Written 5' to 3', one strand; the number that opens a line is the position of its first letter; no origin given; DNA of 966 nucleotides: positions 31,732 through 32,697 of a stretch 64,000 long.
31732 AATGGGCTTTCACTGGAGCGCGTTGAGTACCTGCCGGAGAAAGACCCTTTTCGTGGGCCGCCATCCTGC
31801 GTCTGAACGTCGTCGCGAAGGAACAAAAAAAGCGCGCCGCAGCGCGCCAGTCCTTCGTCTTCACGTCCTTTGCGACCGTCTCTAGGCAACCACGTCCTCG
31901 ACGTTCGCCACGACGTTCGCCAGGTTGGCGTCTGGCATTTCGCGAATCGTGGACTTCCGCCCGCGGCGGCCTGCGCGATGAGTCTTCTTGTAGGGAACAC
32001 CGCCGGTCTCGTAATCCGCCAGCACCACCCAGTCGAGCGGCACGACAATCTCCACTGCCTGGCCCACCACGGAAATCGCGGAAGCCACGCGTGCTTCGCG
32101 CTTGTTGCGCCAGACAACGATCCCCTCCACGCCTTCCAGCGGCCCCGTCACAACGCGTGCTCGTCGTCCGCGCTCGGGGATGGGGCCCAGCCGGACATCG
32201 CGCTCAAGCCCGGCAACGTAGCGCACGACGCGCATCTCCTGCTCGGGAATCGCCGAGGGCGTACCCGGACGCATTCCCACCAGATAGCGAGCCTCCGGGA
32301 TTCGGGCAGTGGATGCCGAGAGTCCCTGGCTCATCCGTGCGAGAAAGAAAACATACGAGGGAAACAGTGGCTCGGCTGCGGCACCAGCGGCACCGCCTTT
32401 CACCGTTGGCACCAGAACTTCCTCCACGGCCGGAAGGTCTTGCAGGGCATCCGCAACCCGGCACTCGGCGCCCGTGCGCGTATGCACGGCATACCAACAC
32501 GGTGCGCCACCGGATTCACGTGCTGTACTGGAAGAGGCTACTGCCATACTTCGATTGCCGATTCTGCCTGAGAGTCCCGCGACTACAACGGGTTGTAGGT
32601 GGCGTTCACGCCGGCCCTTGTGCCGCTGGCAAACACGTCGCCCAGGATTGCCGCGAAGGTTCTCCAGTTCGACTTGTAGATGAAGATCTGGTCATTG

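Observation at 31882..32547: Specialised NusG paralog located at the distal end of the export operon, not the 5' end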

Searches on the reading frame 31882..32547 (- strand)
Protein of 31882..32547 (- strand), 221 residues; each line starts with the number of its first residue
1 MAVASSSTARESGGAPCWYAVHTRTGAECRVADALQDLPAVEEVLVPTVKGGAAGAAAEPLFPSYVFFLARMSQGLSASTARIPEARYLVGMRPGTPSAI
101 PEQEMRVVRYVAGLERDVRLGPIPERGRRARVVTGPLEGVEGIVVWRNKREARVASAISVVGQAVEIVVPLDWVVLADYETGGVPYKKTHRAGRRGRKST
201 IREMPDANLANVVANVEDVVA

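Call 5: search_protein_families(library=pfam, proteins=[window:31882-32547:-], max_evalue=0.01)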
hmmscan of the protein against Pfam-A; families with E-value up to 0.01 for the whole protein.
window:31882-32547:- (221 aa): 1 family
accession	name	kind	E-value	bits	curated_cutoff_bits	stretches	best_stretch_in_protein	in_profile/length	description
PF02357.24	NusG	-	1.2e-10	42.2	22.2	1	17-107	2-91/93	Transcription termination factor nusG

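Call 6: search_protein_families(library=ncbifam, proteins=[window:31882-32547:-], max_evalue=0.01)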
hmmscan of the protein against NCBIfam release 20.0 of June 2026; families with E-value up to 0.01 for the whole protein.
window:31882-32547:- (221 aa): 5 families
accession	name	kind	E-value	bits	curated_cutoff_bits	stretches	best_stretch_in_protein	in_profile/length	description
NF033641.1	antiterm_LoaP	exception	8.3e-19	68.3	125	1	18-172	1-162/166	antiterminator LoaP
NF033644.1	antiterm_UpxY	subfamily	1.4e-13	51.1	100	1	18-170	1-160/164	UpxY family transcription antiterminator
TIGR00922.1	nusG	equivalog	7.5e-08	32.4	135.7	1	18-168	1-163/172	transcription termination/antitermination protein NusG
TIGR01955.1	RfaH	equivalog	4.4e-06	26.8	144.5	1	18-172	1-156/159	transcription/translation regulatory transformer protein RfaH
NF006534.0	PRK09014.1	equivalog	0.0085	16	124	0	18-166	4-151/162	transcription/translation regulatory transformer protein RfaH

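Call 7: find_homologous_proteins(query=window:31882-32547:-)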
Query window:31882-32547:- (221 aa): 17 proteins with E <= 0.001 among 6377 candidates.
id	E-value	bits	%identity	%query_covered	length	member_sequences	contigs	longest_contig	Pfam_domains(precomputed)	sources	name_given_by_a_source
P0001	4.6e-137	472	100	100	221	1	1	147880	PF02357.25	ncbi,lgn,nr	ncbi:MAG: hypothetical protein PWP23_1228 [Candidatus Sumerlaeota bacterium]|nr:hypothetical protein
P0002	2.5e-113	395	87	99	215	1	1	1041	PF02357.25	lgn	-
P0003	1.5e-68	249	61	79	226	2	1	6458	PF02357.25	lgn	-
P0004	3.4e-60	221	69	62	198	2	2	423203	PF02357.25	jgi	jgi:transcription antitermination factor NusG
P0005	2.7e-9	55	34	69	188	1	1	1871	PF02357.25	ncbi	-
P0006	3.8e-9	55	31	69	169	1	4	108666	PF02357.25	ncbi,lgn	-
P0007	5.4e-9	54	33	69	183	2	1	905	PF02357.25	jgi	jgi:transcription antitermination factor NusG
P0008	6.5e-8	51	35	70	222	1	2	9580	PF02357.25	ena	-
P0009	4.0e-7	48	34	70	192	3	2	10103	PF02357.25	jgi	jgi:transcription antitermination factor NusG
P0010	1.6e-6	46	29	79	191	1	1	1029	PF02357.25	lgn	-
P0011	1.6e-6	46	33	76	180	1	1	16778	PF02357.25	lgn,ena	-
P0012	8.7e-6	44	33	69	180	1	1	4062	PF02357.25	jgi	jgi:transcription elongation factor/antiterminator RfaH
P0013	1.0e-5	43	33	69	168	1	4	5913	PF02357.25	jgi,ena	-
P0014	1.0e-5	43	33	69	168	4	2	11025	PF02357.25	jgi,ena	-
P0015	1.3e-5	43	33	76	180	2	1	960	PF02357.25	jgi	jgi:transcription antitermination factor NusG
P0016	4.0e-5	41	33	69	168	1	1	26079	PF02357.25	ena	-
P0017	1.9e-4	39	30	70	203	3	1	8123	PF02357.25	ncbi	ncbi:MAG: transcription termination/antitermination protein NusG [Anaerolineae bacterium]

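Call 10: find_encoding_contigs(protein=P0004, flank=10000, max_places=4)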
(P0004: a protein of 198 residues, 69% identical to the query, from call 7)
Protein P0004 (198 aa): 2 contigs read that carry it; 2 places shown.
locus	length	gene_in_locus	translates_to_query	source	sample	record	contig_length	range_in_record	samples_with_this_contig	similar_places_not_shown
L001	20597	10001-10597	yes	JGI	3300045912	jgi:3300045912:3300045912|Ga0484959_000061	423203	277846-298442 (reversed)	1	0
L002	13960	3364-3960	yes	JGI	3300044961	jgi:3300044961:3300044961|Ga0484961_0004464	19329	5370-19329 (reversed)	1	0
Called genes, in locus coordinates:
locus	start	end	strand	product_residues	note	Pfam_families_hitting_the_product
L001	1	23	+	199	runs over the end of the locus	PF04892:VanZ-LLP1 (weak)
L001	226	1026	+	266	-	-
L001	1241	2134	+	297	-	-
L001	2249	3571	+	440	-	-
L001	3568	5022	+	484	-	PF04932:Wzy_C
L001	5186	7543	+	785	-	-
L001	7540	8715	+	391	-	PF00953:Glycos_transf_4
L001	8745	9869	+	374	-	PF02563:Poly_export, PF10531:SLBB (weak), PF22461:SLBB_2 (weak)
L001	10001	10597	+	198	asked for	PF02357:NusG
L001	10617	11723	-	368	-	-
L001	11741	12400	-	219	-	-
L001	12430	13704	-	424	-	PF13177:DNA_pol3_delta2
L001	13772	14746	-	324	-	PF01266:DAO (faint), PF07992:Pyr_redox_2, PF13450:NAD_binding_8 (faint), PF13738:Pyr_redox_3, PF13434:Lys_Orn_oxgnase (faint), PF00070:Pyr_redox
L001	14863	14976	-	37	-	-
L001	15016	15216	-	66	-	-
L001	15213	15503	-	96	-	PF01909:NTP_transf_2, PF18765:Polbeta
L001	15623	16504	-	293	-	PF01261:AP_endonuc_2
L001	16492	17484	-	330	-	PF01571:GCV_T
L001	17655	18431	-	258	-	PF07721:TPR_4 (faint), PF13428:TPR_14 (faint), PF13424:TPR_12 (faint), PF12895:ANAPC3 (faint), PF14559:TPR_19 (faint), PF00515:TPR_1 (faint), PF13432:TPR_16, PF14561:TPR_20 (weak), +4 more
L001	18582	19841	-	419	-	PF03825:Nuc_H_symport, PF07690:MFS_1, PF12832:MFS_1_like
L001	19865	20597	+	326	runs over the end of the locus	PF01509:TruB_N, PF16198:TruB_C_2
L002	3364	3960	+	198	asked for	PF02357:NusG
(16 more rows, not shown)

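Call 11: find_encoding_contigs(protein=P0003, flank=10000, max_places=4)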
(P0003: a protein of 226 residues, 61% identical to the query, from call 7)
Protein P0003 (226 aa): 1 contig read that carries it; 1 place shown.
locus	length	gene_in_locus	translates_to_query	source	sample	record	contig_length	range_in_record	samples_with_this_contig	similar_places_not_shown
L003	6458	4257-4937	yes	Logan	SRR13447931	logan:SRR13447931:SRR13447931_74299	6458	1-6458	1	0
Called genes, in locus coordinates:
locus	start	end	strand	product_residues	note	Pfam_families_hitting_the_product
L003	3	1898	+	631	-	?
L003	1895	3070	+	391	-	PF00953:Glycos_transf_4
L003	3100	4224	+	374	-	PF02563:Poly_export, PF10531:SLBB (weak), PF22461:SLBB_2 (weak)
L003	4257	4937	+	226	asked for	PF02357:NusG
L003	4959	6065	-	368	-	-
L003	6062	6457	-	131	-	?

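Call 12: find_encoding_contigs(protein=P0006, flank=10000, max_places=3)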
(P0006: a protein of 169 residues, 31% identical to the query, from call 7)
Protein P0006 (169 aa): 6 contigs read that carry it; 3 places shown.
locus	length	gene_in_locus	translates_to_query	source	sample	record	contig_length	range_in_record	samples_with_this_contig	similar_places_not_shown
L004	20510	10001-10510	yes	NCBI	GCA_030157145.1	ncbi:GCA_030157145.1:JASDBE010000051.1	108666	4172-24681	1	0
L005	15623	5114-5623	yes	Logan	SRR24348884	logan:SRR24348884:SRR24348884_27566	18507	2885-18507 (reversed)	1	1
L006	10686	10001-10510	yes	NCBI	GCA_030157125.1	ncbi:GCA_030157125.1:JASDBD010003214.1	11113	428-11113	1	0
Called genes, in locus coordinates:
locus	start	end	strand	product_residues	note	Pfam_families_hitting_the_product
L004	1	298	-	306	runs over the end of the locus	PF01946:Thi4 (faint), PF03486:HI0933_like (faint), PF07992:Pyr_redox_2, PF01266:DAO (weak), PF13738:Pyr_redox_3, PF00070:Pyr_redox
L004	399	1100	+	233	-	PF00702:Hydrolase, PF12710:HAD, PF13419:HAD_2, PF13242:Hydrolase_like (weak)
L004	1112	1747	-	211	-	PF00697:PRAI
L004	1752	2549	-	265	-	PF00218:IGPS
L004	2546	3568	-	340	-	PF02885:Glycos_trans_3N, PF00591:Glycos_transf_3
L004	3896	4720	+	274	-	PF04199:Cyclase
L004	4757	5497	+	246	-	PF03301:Trp_dioxygenase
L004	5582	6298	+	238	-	PF02633:Creatininase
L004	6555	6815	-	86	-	-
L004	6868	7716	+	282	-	PF02563:Poly_export, PF10531:SLBB, PF22461:SLBB_2 (weak), PF10531:SLBB, PF22461:SLBB_2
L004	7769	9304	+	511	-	-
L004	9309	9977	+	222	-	PF10609:ParA, PF13614:AAA_31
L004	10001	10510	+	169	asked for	PF02357:NusG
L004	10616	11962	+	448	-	PF03446:NAD_binding_2, PF03721:UDPG_MGDP_dh_N, PF00984:UDPG_MGDP_dh, PF03720:UDPG_MGDP_dh_C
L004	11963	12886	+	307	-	PF00535:Glycos_transf_2, PF13641:Glyco_tranf_2_3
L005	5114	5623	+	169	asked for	PF02357:NusG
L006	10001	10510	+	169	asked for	PF02357:NusG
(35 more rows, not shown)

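Call 13: find_encoding_contigs(protein=P0016, flank=10000, max_places=2)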
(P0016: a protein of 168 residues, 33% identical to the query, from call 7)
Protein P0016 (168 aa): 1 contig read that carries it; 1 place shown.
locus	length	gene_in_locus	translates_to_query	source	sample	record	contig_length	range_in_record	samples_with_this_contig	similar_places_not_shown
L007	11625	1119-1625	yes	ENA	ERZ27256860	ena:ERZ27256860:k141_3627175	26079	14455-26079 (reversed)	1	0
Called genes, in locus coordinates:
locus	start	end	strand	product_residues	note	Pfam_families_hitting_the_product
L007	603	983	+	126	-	-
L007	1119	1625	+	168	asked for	PF02357:NusG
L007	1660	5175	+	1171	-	PF02563:Poly_export, PF10531:SLBB, PF22461:SLBB_2 (weak)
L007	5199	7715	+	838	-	PF01569:PAP2, PF14052:Caps_assemb_Wzi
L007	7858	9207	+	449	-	PF13807:GNVR (weak)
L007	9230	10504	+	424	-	PF01943:Polysacc_synt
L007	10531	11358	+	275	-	PF01596:Methyltransf_3 (weak), PF13578:Methyltransf_24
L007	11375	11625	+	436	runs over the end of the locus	PF04932:Wzy_C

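Call 14: find_encoding_contigs(protein=P0008, flank=10000, max_places=2)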
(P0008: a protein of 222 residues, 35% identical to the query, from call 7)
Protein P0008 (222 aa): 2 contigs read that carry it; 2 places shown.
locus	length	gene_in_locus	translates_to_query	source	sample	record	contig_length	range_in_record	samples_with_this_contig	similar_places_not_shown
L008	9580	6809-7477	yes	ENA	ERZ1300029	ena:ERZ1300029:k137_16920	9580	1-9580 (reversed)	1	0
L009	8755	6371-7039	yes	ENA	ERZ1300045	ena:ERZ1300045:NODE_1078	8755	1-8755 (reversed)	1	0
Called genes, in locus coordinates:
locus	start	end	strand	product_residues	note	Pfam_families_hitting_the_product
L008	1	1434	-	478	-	?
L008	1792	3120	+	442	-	PF05598:DUF772 (faint), PF01609:DDE_Tnp_1 (weak)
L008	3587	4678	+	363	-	-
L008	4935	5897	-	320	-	PF00158:Sigma54_activat, PF14532:Sigma54_activ_2, PF07728:AAA_5 (weak), PF25601:AAA_lid_14, PF02954:HTH_8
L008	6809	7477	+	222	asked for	PF02357:NusG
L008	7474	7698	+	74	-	PF03621:MbtH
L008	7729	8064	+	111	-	-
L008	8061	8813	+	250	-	PF12697:Abhydrolase_6 (weak), PF00975:Thioesterase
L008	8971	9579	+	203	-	?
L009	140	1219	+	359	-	PF13384:HTH_23, PF13518:HTH_28, PF13551:HTH_29, PF13565:HTH_32, PF13358:DDE_3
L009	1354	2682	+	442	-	PF05598:DUF772 (faint), PF01609:DDE_Tnp_1 (weak)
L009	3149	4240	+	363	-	-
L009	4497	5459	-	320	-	PF00158:Sigma54_activat, PF14532:Sigma54_activ_2, PF07728:AAA_5 (weak), PF25601:AAA_lid_14, PF02954:HTH_8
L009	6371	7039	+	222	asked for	PF02357:NusG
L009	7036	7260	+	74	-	PF03621:MbtH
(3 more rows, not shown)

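Call 25: find_related_loci(query=A2, collection=genome_contigs, flank=10000)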
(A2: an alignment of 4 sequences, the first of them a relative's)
Query A2 (221 aa) in genome_contigs; peptide patterns used: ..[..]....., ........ (x = any residue, [..] = any of these).
34 stretches matched a pattern; 2 encode a relative of the query (tblastn E <= 1e-3); 2 distinct loci.
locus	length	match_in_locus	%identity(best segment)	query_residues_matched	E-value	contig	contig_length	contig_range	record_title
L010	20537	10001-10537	63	15-188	2e-57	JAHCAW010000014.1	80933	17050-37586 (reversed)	MAG: Candidatus Sumerlaeia bacterium isolate ACE_SUM1 SUM1_14, whole genome shotgun sequence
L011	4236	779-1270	35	15-168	4e-17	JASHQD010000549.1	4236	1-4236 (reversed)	MAG: Terriglobia bacterium isolate JOPF066 JOPF_A04C_contig_240369, whole genome shotgun sequence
